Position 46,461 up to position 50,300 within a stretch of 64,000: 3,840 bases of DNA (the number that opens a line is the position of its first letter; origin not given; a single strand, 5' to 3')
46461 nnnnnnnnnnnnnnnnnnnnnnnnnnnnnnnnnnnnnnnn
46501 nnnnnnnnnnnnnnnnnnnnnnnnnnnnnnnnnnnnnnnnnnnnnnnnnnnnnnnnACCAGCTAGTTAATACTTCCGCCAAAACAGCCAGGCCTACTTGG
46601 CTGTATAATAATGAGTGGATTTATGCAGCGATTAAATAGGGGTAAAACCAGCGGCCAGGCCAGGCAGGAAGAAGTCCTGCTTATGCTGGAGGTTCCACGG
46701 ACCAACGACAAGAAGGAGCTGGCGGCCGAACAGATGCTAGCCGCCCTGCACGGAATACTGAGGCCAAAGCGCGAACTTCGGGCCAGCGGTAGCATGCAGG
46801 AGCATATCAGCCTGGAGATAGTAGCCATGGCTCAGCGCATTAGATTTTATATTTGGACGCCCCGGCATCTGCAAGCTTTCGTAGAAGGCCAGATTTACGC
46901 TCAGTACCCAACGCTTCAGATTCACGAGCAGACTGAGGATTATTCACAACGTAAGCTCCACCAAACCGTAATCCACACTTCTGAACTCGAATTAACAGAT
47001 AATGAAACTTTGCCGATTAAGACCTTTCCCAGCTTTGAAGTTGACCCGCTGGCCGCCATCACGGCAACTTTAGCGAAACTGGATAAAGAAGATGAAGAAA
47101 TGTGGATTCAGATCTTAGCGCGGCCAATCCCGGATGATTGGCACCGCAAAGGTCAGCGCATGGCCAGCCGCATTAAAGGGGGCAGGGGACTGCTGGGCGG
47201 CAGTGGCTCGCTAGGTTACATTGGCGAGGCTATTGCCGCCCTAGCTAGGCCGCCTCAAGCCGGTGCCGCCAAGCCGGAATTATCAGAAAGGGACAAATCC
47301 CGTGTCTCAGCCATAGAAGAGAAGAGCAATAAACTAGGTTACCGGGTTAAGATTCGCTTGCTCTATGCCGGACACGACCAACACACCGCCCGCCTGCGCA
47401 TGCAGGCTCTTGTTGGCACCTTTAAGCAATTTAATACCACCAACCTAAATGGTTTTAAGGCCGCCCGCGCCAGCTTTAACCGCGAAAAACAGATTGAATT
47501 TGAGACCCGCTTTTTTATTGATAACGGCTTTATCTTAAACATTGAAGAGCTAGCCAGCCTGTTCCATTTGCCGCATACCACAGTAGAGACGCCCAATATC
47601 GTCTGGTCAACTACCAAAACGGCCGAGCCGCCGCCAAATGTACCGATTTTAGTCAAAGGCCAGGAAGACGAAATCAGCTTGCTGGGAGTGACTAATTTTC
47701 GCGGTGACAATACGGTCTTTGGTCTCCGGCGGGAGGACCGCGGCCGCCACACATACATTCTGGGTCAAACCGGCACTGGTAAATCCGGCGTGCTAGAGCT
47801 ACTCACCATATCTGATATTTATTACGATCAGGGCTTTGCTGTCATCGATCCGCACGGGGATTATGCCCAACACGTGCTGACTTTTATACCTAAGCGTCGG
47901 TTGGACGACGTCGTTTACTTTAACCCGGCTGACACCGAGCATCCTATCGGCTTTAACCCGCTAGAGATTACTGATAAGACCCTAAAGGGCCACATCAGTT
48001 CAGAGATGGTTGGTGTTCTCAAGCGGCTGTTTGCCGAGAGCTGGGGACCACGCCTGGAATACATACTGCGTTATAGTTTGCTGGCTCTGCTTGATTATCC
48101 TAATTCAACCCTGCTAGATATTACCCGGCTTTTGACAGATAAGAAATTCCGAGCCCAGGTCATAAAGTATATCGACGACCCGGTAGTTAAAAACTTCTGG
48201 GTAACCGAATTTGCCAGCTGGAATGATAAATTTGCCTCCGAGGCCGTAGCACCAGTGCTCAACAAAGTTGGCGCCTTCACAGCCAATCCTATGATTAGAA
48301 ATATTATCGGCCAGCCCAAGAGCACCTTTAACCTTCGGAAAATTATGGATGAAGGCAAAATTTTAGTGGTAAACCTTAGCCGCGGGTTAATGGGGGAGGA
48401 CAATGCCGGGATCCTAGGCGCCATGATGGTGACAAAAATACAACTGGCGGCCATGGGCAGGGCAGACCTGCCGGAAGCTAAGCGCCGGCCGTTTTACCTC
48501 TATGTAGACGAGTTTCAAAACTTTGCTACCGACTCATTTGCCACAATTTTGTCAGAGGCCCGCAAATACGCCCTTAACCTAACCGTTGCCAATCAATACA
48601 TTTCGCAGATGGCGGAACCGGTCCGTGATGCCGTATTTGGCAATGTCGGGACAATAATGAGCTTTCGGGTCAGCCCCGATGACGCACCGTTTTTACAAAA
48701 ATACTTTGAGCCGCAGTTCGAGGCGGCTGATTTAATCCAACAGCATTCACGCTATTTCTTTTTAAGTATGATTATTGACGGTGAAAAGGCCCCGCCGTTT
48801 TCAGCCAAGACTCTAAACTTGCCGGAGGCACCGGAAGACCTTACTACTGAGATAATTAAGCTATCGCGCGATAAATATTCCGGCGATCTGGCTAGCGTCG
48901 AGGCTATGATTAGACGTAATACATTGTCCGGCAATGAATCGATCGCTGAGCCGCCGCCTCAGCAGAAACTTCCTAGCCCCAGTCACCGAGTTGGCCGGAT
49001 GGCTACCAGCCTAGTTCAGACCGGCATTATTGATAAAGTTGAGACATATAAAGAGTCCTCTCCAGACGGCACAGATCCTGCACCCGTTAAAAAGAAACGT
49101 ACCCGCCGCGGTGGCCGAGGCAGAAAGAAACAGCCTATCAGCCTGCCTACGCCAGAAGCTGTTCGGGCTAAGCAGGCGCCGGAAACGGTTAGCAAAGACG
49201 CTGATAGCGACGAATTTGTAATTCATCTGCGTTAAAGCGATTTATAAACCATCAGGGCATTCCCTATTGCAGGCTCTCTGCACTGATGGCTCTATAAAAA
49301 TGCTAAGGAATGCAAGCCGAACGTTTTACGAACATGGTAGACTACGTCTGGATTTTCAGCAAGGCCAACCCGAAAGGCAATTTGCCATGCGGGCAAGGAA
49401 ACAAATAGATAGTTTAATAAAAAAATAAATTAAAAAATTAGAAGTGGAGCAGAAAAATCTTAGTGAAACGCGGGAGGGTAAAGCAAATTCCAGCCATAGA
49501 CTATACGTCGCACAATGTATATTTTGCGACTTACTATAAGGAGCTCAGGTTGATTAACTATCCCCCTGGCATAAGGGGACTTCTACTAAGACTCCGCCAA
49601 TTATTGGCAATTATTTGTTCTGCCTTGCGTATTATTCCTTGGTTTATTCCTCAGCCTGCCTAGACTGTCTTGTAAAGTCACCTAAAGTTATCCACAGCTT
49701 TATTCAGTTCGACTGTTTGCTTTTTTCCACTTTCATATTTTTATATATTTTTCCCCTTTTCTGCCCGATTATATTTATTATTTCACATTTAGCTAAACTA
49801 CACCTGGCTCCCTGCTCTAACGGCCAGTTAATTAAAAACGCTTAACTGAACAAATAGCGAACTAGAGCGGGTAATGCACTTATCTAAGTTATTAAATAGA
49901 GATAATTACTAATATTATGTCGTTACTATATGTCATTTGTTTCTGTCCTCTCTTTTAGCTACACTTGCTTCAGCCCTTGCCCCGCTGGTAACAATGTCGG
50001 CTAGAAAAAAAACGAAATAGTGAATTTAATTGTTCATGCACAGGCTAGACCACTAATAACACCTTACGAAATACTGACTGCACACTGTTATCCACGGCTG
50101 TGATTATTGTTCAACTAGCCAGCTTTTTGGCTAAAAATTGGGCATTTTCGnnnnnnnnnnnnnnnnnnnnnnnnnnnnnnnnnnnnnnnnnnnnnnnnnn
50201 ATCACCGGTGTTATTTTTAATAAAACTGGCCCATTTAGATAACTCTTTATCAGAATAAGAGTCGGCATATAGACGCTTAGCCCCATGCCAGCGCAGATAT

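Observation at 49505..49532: dif-like palindromic site at the convergence of plus- and minus-strand gene blocks (candidate replication terminus)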

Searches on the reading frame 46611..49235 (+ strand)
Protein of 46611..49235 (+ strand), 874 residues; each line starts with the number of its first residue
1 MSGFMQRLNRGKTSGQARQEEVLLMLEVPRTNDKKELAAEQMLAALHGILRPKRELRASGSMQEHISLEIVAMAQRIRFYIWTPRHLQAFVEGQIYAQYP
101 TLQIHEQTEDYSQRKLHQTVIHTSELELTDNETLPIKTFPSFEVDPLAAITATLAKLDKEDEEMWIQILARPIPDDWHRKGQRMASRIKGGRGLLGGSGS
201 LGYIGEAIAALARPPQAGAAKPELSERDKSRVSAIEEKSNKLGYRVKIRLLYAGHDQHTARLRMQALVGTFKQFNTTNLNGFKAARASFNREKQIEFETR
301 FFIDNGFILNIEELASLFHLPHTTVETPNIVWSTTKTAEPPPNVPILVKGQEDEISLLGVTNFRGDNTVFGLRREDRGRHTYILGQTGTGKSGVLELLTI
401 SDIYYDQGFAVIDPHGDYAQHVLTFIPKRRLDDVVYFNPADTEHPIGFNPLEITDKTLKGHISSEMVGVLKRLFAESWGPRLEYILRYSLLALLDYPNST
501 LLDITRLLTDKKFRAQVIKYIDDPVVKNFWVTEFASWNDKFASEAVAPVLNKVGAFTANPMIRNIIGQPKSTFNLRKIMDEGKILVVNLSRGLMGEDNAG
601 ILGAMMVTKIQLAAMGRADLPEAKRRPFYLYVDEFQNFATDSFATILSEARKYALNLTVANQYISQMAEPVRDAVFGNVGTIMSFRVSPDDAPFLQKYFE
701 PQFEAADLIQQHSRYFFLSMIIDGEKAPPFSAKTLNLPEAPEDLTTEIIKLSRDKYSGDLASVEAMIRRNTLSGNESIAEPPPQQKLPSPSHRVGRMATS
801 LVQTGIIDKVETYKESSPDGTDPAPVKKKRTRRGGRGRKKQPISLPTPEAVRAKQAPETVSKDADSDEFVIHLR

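Call 7: search_protein_families(library=pfam, proteins=[window:46611-49235:+])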
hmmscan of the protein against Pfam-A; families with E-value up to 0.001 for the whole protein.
window:46611-49235:+ (874 aa): 4 families
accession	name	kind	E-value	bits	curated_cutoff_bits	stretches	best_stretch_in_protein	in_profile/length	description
PF01935.23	DUF87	-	1e-07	32.7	23.2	1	378-590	23-202/220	Helicase HerA, central domain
PF02534.20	T4SS-DNA_transf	-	3.7e-06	26.5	20.1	0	557-669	237-346/468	Type IV secretory system Conjugative DNA transfer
PF10412.15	TrwB_AAD_bind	-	1.7e-05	24.4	20.5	1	378-669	15-288/387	Type IV secretion-system coupling protein DNA-binding domain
PF12696.13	TraG-D_C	-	0.00028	21.3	22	1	627-692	1-69/126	TraM recognition site of TraD and TraG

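Call 11: find_encoding_contigs(protein=window:46611-49235:+, flank=10000, max_places=6)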
Protein window:46611-49235:+ (874 aa): no gene with exactly this product is on record in the collection.

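Call 12: find_homologous_proteins(query=window:46611-49235:+, max_evalue=1e-20)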
Query window:46611-49235:+ (874 aa): 7521 proteins with E <= 1e-20 among 8000 candidates; the best 120 are listed.
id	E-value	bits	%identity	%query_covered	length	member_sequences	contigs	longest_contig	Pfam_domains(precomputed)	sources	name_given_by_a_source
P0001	0.0e+0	1967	100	100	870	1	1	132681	PF26449.1,PF10412.16,PF01935.24,PF02534.21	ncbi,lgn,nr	ncbi:MAG TPA: DUF87 domain-containing protein [Candidatus Saccharimonadales bacterium]|nr:DUF87 doma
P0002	0.0e+0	1618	81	99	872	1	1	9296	PF26449.1,PF10412.16,PF01935.24,PF02534.21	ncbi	-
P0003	0.0e+0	1601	80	99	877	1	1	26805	PF26449.1,PF10412.16,PF01935.24,PF02534.21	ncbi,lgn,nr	ncbi:MAG TPA: DUF87 domain-containing protein [Candidatus Binatia bacterium]|nr:DUF87 domain-contain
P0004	0.0e+0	1577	82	93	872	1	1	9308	PF26449.1,PF10412.16,PF01935.24,PF02534.21,PF12696.14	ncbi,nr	ncbi:MAG: hypothetical protein JWO96_503 [Candidatus Saccharibacteria bacterium]|nr:hypothetical pro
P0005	0.0e+0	1552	78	99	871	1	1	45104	PF26449.1,PF10412.16,PF01935.24,PF02534.21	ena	-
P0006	0.0e+0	1549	78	99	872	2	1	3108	PF26449.1,PF10412.16,PF01935.24,PF02534.21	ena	-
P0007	0.0e+0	1549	81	92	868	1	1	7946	PF26449.1,PF10412.16,PF01935.24,PF02534.21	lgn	-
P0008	0.0e+0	1539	78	99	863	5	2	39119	PF26449.1,PF10412.16,PF01935.24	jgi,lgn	jgi:hypothetical protein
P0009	0.0e+0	1535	78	99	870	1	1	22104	PF26449.1,PF10412.16,PF01935.24,PF02534.21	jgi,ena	-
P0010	0.0e+0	1535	80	94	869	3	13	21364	PF26449.1,PF10412.16,PF01935.24,PF02534.21,PF12696.14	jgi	jgi:hypothetical protein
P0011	0.0e+0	1532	81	92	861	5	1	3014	PF26449.1,PF10412.16,PF01935.24,PF02534.21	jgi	jgi:hypothetical protein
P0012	0.0e+0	1527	77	99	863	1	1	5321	PF26449.1,PF10412.16,PF01935.24,PF02534.21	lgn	-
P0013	0.0e+0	1525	77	99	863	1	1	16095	PF26449.1,PF10412.16,PF01935.24,PF02534.21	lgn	-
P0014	0.0e+0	1524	77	99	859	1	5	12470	PF26449.1,PF01935.24,PF02534.21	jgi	jgi:hypothetical protein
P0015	0.0e+0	1522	77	99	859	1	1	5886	PF26449.1,PF01935.24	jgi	jgi:hypothetical protein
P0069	0.0e+0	1442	78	91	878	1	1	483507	PF26449.1,PF10412.16,PF01935.24,PF02534.21,PF12696.14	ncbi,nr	ncbi:MAG TPA: type IV secretion system DNA-binding domain-containing protein [Candidatus Saccharimon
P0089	0.0e+0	1435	73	98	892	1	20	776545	PF26449.1,PF10412.16,PF01935.24,PF02534.21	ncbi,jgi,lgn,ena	ncbi:MAG: DUF87 domain-containing protein [Candidatus Saccharimonadales bacterium]|jgi:hypothetical 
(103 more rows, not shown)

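Call 13: find_encoding_contigs(protein=P0001, flank=10000, max_places=3)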
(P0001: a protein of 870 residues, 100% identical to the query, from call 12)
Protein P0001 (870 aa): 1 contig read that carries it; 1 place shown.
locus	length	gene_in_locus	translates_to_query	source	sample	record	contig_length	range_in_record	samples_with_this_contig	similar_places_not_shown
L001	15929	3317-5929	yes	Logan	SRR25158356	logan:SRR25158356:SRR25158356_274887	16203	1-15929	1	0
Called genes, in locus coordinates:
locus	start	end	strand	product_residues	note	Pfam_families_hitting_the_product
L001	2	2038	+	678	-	?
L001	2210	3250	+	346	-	PF04545:Sigma70_r4, PF05066:HARE-HTH (faint)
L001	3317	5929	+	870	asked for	PF26449:DUF8128, PF02534:T4SS-DNA_transf (faint), PF01935:DUF87 (weak), PF10412:TrwB_AAD_bind (faint)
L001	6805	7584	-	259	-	PF01904:DUF72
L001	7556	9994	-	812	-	PF13298:LigD_N, PF01068:DNA_ligase_A_M, PF04679:DNA_ligase_A_C, PF01896:DNA_primase_S (faint), PF21686:LigD_Prim-Pol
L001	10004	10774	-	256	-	PF02735:Ku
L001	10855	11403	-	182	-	-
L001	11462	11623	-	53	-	PF20106:DUF6496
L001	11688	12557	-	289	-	-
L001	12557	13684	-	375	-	PF03033:Glyco_transf_28, PF04101:Glyco_tran_28_C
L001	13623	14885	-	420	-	PF01098:FTSW_RODA_SPOVE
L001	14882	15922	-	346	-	PF00953:Glycos_transf_4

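Call 14: find_encoding_contigs(protein=P0003, flank=10000, max_places=3)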
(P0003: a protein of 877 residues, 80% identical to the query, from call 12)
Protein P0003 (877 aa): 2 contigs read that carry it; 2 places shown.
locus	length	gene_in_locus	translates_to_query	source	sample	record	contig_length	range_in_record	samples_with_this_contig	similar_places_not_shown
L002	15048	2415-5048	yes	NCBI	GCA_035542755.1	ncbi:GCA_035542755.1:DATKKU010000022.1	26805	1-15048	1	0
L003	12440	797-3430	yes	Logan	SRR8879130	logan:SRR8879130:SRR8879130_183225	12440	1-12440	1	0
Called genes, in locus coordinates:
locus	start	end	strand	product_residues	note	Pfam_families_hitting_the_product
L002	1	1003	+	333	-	PF01131:Topoisom_bac, PF13368:Toprim_C_rpt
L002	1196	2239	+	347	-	PF04545:Sigma70_r4, PF05066:HARE-HTH (faint)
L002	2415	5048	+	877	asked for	PF26449:DUF8128, PF02534:T4SS-DNA_transf (faint), PF01935:DUF87 (weak), PF10412:TrwB_AAD_bind (weak)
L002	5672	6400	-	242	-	-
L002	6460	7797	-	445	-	PF07690:MFS_1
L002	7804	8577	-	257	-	PF12730:ABC2_membrane_4 (weak), PF10920:DUF2705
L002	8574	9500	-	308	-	PF00005:ABC_tran, PF13304:AAA_21 (faint)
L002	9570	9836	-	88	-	-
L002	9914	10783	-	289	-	-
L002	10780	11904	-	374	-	PF03033:Glyco_transf_28, PF04101:Glyco_tran_28_C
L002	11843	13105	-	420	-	PF01098:FTSW_RODA_SPOVE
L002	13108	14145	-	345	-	PF00953:Glycos_transf_4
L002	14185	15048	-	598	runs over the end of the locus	PF03717:PBP_dimer, PF21922:PBP_dimer_2 (faint), PF00905:Transpeptidase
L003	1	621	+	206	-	?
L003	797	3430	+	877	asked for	PF26449:DUF8128, PF02534:T4SS-DNA_transf (faint), PF01935:DUF87 (weak), PF10412:TrwB_AAD_bind (weak)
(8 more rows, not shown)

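Call 15: find_encoding_contigs(protein=P0005, flank=10000, max_places=3)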
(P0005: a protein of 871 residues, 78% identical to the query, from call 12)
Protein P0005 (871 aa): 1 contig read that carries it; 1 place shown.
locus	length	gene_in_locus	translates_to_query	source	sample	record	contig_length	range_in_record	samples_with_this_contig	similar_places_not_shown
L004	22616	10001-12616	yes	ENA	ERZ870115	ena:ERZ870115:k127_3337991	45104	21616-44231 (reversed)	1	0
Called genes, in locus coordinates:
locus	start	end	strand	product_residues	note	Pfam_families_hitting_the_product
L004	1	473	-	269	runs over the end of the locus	-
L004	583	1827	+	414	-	PF00989:PAS (weak), PF13426:PAS_9 (weak), PF00512:HisKA, PF02518:HATPase_c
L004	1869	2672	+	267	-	PF00072:Response_reg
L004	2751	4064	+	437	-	PF00009:GTP_EFTU, PF01926:MMR_HSR1, PF02421:FeoB_N, PF04548:AIG1, PF03193:RsgA_GTPase (weak), PF01926:MMR_HSR1, PF02421:FeoB_N, PF14714:KH_dom-like, +6 more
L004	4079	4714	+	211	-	PF01195:Pept_tRNA_hydro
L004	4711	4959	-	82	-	-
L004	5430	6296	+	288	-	PF02481:DNA_processg_A, PF18306:LDcluster4 (weak)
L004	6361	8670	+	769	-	PF01751:Toprim, PF01131:Topoisom_bac, PF13368:Toprim_C_rpt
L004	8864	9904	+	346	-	PF04545:Sigma70_r4, PF05066:HARE-HTH (faint)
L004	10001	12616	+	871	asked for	PF26449:DUF8128, PF02534:T4SS-DNA_transf (faint), PF01935:DUF87, PF10412:TrwB_AAD_bind (weak)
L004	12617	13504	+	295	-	PF00248:Aldo_ket_red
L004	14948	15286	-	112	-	-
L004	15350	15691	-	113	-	-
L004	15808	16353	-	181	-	-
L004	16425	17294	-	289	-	-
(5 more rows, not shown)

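Call 19: find_related_loci(query=window:46611-49235:+, collection=metagenome_contigs, flank=8000)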
Query window:46611-49235:+ (874 aa) in metagenome_contigs; peptide patterns used: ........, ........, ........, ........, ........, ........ (x = any residue, [..] = any of these).
600 stretches matched a pattern (row limit reached: there are more); 592 encode a relative of the query (tblastn E <= 1e-3); the best 80 are kept; 80 distinct loci.
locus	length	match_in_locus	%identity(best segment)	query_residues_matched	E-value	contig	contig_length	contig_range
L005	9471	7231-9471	86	7-751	0e+0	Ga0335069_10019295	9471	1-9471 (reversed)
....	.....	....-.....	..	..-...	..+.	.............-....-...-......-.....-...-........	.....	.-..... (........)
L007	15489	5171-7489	63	20-792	0e+0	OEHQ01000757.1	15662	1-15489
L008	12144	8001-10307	64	20-782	0e+0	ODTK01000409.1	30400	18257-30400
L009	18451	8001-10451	62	17-826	0e+0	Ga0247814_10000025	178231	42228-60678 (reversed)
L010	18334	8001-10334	64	17-784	0e+0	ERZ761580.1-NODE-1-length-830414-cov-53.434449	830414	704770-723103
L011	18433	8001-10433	62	23-826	0e+0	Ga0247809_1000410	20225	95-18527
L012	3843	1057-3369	64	3-769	0e+0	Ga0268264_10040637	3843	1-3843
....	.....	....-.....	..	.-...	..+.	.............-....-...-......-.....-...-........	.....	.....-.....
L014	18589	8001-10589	59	20-874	0e+0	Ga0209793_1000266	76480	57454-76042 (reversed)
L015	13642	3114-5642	58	3-846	0e+0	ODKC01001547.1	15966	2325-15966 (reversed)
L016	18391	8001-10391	60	20-806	0e+0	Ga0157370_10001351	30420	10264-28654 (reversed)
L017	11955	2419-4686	63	20-767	0e+0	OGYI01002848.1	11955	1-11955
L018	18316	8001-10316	63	3-767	0e+0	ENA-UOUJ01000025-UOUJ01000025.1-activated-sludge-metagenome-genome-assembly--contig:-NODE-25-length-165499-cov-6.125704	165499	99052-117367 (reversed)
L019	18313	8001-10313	63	3-767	0e+0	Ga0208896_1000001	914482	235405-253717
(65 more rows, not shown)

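Call 56: find_encoding_contigs(protein=P0089, flank=10000, max_places=4)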
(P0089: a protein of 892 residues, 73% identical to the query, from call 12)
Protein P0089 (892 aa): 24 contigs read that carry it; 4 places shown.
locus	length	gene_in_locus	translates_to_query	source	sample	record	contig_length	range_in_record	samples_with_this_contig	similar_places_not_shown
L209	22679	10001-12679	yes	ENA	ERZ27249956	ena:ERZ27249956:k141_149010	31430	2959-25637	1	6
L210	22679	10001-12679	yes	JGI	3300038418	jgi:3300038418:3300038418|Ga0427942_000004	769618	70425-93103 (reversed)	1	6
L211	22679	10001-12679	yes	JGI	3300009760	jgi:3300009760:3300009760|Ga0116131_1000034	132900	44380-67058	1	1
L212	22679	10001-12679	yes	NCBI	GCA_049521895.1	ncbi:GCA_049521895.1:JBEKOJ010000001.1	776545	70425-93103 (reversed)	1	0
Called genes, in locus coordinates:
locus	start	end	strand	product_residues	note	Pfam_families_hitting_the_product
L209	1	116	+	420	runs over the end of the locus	PF00817:IMS, PF11799:IMS_C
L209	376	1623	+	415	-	PF00989:PAS (weak), PF08448:PAS_4, PF13426:PAS_9, PF00512:HisKA, PF02518:HATPase_c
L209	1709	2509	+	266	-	PF00072:Response_reg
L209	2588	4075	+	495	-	PF00009:GTP_EFTU, PF01926:MMR_HSR1, PF02421:FeoB_N, PF04548:AIG1 (weak), PF03193:RsgA_GTPase (weak), PF01926:MMR_HSR1, PF02421:FeoB_N, PF14714:KH_dom-like, +4 more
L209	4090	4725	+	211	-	PF01195:Pept_tRNA_hydro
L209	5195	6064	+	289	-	PF02481:DNA_processg_A, PF18306:LDcluster4 (faint), PF17782:WHD_DprA (faint)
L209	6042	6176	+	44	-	-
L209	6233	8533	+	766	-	PF01751:Toprim, PF01131:Topoisom_bac, PF13368:Toprim_C_rpt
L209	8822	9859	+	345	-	PF04545:Sigma70_r4, PF05066:HARE-HTH (faint)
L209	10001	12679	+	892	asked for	PF26449:DUF8128, PF02534:T4SS-DNA_transf (faint), PF01935:DUF87 (weak), PF10412:TrwB_AAD_bind (weak)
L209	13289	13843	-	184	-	PF13563:2_5_RNA_ligase2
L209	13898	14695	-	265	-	PF12679:ABC2_membrane_2, PF10920:DUF2705 (weak)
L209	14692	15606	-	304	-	PF00005:ABC_tran, PF13304:AAA_21 (weak)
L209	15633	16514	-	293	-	-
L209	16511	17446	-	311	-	PF03033:Glyco_transf_28, PF04101:Glyco_tran_28_C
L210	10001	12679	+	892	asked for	PF26449:DUF8128, PF02534:T4SS-DNA_transf (faint), PF01935:DUF87 (weak), PF10412:TrwB_AAD_bind (weak)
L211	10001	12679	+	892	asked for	PF26449:DUF8128, PF02534:T4SS-DNA_transf (faint), PF01935:DUF87 (weak), PF10412:TrwB_AAD_bind (weak)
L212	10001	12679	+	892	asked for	PF26449:DUF8128, PF02534:T4SS-DNA_transf (faint), PF01935:DUF87 (weak), PF10412:TrwB_AAD_bind (weak)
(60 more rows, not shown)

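Call 57: find_encoding_contigs(protein=P0069, flank=10000, max_places=2)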
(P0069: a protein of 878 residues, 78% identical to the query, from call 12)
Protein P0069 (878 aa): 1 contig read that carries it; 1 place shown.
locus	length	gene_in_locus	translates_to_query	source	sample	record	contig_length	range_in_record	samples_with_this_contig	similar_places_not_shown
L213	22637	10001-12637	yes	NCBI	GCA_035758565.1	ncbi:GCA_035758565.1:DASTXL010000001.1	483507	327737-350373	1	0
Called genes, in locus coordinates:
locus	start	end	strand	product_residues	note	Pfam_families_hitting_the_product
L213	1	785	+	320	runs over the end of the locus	PF00072:Response_reg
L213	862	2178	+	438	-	PF00009:GTP_EFTU, PF01926:MMR_HSR1, PF02421:FeoB_N, PF04548:AIG1, PF00009:GTP_EFTU (weak), PF01926:MMR_HSR1, PF02421:FeoB_N, PF14714:KH_dom-like, +5 more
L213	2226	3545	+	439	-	PF00709:Adenylsucc_synt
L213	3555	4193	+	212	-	PF01195:Pept_tRNA_hydro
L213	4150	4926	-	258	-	-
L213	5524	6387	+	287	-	PF02481:DNA_processg_A, PF18306:LDcluster4 (weak), PF17782:WHD_DprA (weak)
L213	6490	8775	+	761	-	PF01751:Toprim, PF01131:Topoisom_bac, PF13368:Toprim_C_rpt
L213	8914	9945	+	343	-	PF04545:Sigma70_r4, PF05066:HARE-HTH (weak)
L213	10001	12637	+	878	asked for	PF26449:DUF8128, PF02534:T4SS-DNA_transf (faint), PF01935:DUF87 (weak), PF10412:TrwB_AAD_bind, PF12696:TraG-D_C (faint)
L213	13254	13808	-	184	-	-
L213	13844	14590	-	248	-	PF12679:ABC2_membrane_2 (faint), PF12730:ABC2_membrane_4, PF10920:DUF2705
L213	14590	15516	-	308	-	PF00005:ABC_tran, PF13304:AAA_21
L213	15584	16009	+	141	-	PF13473:Cupredoxin_1, PF00127:Copper-bind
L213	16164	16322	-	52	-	PF20106:DUF6496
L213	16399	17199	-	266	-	-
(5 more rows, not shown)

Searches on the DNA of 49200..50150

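Call 60: search_rna_families(source=window, start=49200, end=50150, threshold=evalue, max_evalue=1)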
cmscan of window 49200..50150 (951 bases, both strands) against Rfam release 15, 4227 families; matches with E-value up to 1: 0.
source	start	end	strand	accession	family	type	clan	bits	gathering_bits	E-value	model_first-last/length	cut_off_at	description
